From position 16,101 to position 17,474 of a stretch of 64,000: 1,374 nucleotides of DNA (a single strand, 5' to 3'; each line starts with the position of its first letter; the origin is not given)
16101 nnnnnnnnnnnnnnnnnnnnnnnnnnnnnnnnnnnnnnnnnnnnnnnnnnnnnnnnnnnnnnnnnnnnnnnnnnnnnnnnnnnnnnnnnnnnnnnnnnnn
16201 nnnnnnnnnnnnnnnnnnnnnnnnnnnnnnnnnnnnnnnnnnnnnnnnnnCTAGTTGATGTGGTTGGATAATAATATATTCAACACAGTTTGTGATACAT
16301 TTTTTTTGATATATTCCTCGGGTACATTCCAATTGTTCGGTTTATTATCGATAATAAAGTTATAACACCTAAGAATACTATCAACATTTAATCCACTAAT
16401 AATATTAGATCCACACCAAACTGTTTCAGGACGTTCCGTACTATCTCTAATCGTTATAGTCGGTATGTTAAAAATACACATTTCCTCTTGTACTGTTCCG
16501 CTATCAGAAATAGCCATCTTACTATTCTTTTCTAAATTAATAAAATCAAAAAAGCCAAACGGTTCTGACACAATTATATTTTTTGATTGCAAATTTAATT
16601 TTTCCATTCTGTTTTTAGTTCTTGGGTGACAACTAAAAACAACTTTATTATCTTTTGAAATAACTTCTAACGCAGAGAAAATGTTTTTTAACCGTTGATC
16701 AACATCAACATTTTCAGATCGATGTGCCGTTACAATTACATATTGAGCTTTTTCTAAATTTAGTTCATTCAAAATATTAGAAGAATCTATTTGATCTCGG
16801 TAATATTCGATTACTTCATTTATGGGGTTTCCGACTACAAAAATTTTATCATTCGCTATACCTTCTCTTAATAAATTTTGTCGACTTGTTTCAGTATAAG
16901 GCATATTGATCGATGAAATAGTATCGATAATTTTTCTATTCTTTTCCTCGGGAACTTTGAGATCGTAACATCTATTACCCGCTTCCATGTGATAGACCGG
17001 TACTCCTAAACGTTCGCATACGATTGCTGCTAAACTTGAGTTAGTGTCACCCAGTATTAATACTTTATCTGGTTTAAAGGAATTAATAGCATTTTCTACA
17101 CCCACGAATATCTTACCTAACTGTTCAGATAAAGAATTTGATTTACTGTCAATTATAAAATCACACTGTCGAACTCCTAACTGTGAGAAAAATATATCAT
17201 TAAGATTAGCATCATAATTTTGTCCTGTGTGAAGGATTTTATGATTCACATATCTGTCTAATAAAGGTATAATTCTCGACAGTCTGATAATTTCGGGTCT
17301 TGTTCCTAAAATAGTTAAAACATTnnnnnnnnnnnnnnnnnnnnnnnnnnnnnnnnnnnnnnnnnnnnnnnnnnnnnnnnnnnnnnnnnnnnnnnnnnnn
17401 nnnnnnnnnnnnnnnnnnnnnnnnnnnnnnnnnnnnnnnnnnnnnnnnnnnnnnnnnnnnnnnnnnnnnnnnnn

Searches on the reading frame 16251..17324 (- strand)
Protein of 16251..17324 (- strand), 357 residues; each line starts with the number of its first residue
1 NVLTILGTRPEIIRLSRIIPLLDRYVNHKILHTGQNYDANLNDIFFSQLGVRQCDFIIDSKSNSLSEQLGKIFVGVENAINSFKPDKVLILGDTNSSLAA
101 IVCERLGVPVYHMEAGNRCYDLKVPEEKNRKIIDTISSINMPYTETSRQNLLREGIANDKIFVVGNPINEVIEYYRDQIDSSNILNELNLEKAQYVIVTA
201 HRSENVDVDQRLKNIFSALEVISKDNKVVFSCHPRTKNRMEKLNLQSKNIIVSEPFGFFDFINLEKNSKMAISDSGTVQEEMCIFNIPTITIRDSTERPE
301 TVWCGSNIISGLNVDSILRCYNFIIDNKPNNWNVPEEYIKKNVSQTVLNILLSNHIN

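Call 13: search_protein_families(library=phrogs, proteins=[window:16251-17324:-], max_evalue=0.001)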
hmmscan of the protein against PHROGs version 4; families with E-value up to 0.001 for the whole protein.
window:16251-17324:- (357 aa): 1 family
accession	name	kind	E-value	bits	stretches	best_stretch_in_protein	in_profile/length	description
phrog_29538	-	unknown function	1.1e-66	226.3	1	4-319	8-343/383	-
